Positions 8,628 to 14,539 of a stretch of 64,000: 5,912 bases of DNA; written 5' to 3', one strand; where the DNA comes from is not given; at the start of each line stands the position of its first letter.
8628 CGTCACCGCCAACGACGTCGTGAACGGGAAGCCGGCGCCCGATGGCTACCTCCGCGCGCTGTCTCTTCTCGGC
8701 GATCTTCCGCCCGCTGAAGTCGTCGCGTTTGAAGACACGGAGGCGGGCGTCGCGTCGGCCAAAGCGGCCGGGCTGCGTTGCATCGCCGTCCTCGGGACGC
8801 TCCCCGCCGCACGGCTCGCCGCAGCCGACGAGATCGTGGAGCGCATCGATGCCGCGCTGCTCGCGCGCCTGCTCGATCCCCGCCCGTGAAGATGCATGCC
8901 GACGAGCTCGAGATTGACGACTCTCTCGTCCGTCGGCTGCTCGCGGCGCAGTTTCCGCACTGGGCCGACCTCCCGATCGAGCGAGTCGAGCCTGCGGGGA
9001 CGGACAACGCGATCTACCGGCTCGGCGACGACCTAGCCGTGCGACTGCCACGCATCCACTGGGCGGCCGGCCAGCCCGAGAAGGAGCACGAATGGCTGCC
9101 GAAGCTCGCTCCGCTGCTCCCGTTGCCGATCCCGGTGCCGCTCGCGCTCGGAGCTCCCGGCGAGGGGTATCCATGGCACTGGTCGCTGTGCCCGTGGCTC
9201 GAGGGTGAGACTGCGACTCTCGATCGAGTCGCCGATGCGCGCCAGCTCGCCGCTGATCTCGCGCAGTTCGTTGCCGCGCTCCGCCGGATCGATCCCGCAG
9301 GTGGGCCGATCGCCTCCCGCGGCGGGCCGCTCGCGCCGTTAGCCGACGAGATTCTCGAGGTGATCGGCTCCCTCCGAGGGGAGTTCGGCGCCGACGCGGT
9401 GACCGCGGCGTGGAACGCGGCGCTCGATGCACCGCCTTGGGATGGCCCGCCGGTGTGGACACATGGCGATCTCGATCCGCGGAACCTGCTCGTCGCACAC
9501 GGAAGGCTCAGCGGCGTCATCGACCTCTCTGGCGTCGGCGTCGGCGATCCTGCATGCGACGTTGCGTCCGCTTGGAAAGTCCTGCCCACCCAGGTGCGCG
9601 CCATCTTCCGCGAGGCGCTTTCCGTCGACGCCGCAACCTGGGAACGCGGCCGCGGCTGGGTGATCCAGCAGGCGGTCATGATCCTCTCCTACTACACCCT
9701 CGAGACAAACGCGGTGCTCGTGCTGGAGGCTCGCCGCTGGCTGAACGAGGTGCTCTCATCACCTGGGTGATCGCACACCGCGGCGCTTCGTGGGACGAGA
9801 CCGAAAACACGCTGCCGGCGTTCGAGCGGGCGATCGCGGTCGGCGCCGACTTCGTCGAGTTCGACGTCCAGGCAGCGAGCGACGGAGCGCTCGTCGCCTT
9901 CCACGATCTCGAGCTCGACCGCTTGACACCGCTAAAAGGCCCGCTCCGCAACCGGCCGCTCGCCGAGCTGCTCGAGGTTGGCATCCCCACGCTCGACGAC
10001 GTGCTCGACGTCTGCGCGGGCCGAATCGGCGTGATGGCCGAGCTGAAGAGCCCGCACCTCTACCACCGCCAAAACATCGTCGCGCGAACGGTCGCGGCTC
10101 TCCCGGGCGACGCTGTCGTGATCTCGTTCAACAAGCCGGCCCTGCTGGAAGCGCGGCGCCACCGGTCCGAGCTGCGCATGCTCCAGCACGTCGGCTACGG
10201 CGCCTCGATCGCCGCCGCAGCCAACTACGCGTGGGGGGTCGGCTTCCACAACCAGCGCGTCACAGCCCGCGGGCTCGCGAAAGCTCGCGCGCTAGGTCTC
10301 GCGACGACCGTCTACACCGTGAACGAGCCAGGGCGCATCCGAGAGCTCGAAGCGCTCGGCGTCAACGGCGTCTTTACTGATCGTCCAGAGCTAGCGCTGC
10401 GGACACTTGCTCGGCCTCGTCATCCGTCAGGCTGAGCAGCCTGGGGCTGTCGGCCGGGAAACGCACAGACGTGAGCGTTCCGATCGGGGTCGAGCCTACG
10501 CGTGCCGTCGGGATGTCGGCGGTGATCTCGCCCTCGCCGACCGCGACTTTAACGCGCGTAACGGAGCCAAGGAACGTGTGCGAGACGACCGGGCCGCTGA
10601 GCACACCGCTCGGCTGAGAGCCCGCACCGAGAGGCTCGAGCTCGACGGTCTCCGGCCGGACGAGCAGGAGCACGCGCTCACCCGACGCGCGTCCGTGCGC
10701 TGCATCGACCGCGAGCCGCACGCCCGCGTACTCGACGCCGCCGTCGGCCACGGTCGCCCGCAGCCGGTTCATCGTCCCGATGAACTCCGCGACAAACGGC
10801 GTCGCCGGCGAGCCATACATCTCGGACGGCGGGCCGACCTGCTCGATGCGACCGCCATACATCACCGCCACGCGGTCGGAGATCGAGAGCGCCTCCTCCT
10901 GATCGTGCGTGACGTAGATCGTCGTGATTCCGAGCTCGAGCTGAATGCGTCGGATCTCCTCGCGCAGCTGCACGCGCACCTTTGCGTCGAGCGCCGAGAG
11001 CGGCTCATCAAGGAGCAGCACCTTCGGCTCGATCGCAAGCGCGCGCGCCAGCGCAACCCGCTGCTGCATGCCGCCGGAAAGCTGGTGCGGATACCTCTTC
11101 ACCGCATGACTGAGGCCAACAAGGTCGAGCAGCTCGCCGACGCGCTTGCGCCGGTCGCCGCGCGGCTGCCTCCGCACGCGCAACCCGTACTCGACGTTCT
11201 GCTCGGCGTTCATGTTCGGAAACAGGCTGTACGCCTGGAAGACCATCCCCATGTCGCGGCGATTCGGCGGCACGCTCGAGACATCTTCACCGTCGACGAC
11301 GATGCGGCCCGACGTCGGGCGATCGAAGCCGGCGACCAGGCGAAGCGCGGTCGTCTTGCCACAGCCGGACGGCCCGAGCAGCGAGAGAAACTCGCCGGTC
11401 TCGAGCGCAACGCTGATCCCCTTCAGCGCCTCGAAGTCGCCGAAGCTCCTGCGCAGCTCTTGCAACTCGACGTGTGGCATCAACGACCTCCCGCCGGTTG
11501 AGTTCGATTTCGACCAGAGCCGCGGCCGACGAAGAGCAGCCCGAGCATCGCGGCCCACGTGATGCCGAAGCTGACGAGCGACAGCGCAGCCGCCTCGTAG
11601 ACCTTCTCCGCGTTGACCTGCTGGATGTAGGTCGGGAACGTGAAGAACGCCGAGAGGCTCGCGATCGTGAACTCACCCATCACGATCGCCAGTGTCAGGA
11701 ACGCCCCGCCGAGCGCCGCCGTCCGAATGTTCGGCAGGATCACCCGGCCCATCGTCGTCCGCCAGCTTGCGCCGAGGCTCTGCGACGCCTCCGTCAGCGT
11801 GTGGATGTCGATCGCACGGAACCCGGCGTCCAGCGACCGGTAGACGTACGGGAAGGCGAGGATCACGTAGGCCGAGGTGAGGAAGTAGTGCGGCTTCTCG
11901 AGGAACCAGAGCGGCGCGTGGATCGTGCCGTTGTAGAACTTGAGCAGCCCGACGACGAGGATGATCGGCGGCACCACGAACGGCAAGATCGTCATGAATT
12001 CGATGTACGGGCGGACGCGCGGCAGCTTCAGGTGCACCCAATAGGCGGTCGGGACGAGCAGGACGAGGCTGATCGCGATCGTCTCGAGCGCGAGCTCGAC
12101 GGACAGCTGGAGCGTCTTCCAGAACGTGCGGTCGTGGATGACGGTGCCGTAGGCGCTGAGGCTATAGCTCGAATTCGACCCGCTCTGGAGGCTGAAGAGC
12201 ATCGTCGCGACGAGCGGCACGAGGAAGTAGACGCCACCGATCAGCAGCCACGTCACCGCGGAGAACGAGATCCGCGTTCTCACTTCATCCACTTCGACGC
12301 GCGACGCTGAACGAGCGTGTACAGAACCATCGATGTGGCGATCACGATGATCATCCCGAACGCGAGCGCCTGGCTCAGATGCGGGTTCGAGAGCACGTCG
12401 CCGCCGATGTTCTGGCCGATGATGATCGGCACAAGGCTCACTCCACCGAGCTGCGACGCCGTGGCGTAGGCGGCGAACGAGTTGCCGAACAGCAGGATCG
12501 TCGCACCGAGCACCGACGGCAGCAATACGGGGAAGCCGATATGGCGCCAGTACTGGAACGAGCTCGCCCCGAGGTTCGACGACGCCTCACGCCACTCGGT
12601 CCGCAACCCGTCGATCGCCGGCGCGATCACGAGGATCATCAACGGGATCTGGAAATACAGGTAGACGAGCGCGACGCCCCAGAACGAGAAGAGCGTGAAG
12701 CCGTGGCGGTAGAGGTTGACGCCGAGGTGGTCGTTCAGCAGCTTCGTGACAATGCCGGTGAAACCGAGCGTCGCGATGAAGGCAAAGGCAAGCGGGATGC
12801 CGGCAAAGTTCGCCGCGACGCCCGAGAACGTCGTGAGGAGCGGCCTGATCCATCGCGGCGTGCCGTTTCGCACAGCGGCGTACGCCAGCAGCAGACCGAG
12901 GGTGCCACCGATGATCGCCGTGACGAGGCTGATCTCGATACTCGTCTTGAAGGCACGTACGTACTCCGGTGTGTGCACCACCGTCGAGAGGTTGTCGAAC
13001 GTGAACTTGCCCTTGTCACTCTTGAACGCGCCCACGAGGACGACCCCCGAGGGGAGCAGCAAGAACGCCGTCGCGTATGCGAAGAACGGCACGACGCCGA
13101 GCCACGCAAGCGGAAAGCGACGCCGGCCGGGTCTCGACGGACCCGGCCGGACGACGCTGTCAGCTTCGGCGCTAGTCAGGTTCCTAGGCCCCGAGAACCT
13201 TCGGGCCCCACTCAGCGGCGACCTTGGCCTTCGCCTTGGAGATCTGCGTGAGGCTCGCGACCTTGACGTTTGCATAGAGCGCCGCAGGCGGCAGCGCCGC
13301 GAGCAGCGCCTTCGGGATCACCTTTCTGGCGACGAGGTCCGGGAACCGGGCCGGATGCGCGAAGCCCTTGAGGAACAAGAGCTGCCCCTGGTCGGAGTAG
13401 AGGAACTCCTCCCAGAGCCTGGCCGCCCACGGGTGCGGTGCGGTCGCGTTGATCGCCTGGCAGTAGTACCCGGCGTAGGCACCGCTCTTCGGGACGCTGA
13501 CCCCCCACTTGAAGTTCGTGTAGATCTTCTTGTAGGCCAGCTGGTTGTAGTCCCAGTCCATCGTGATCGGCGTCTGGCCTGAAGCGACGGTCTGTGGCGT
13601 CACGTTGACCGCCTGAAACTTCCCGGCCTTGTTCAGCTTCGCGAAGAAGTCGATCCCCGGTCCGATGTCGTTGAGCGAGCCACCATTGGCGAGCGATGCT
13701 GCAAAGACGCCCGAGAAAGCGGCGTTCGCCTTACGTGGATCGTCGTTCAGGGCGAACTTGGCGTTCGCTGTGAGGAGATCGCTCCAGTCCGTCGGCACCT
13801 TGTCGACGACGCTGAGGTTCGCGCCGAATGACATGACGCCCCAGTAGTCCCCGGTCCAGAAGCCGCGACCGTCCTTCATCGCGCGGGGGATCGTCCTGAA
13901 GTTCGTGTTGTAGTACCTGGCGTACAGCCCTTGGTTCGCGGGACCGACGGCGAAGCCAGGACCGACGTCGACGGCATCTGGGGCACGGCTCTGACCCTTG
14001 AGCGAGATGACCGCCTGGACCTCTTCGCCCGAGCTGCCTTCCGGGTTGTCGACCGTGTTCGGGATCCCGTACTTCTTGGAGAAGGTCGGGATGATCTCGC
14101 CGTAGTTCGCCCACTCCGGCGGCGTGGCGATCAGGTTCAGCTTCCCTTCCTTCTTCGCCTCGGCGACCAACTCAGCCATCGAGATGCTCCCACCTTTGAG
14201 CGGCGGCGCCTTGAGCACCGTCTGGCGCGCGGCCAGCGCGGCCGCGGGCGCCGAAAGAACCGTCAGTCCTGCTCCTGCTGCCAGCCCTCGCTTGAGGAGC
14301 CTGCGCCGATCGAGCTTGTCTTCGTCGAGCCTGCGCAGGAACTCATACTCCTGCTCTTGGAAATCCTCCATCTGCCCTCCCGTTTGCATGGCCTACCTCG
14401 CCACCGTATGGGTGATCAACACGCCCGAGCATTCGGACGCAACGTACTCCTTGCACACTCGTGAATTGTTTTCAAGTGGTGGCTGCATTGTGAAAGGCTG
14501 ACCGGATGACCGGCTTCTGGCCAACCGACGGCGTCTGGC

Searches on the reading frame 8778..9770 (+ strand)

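Call 60: search_protein_families(library=pfam, proteins=[window:8778-9770:+], max_evalue=0.001)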
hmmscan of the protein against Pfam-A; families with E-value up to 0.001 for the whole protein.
window:8778-9770:+ (330 aa): 1 family
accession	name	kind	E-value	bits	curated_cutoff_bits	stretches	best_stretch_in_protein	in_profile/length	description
PF01636.29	APH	-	1.2e-42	146.7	23.2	1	73-294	7-239/239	Phosphotransferase enzyme family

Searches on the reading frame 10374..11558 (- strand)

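Call 60: search_protein_families(library=pfam, proteins=[window:10374-11558:-], max_evalue=0.001)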
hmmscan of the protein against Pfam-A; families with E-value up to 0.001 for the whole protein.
window:10374-11558:- (394 aa): 4 families
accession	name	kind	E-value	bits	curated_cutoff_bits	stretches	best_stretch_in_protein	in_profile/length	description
PF00005.33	ABC_tran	-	9.5e-36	123.8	25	1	45-187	1-136/137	ABC transporter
PF13304.12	AAA_21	-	2.2e-07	31.7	27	1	143-221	221-301/304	AAA domain, putative AbiEii toxin, Type IV TA system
PF08402.16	TOBE_2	-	1.1e-06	29.1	21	1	298-375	1-76/76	TOBE domain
PF17850.7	CysA_C_terminal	-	1.8e-05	25.7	29.7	1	264-307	1-43/43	CysA C-terminal regulatory domain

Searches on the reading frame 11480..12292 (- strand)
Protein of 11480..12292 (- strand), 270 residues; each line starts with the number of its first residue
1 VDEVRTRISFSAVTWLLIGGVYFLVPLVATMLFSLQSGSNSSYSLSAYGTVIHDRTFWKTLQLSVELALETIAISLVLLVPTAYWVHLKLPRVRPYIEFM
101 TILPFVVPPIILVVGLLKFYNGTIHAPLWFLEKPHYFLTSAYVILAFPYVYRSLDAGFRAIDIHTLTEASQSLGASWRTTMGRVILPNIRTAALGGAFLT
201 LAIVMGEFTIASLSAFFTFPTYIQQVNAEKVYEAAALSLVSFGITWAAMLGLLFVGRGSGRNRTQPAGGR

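Call 60: search_protein_families(library=pfam, proteins=[window:11480-12292:-], max_evalue=0.001)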
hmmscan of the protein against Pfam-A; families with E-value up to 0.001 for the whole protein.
window:11480-12292:- (270 aa): 1 family
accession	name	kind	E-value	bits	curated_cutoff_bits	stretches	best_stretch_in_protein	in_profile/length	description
PF00528.27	BPD_transp_1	-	2.5e-06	27.8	26.4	1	93-243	20-155/184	Binding-protein-dependent transport system inner membrane component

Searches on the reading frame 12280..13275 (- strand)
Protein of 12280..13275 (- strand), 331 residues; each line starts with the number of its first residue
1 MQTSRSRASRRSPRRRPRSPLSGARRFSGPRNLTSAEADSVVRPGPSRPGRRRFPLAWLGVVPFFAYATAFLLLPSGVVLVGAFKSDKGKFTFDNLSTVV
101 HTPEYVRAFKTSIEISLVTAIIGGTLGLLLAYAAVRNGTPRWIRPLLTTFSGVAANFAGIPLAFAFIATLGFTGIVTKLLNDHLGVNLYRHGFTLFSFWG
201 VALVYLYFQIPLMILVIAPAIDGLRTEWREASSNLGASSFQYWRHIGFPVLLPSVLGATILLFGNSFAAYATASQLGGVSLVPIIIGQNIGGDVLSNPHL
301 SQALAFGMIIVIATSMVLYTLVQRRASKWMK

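Call 60: search_protein_families(library=pfam, proteins=[window:12280-13275:-], max_evalue=0.001)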
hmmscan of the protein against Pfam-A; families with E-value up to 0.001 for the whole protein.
window:12280-13275:- (331 aa): 1 family
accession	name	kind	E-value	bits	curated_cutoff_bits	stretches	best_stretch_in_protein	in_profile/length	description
PF00528.27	BPD_transp_1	-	9.4e-12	45.5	26.4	1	124-327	2-183/184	Binding-protein-dependent transport system inner membrane component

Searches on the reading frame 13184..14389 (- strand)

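Call 60: search_protein_families(library=pfam, proteins=[window:13184-14389:-], max_evalue=0.001)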
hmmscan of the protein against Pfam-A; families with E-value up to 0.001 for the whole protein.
window:13184-14389:- (401 aa): 2 families
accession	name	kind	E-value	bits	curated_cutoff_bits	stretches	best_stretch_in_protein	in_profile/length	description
PF13343.11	SBP_bac_6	-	1.5e-16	61.1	24.6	1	152-349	26-220/245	Bacterial extracellular solute-binding protein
PF13416.11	SBP_bac_8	-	1.9e-10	41.5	27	1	102-341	5-254/279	Bacterial extracellular solute-binding protein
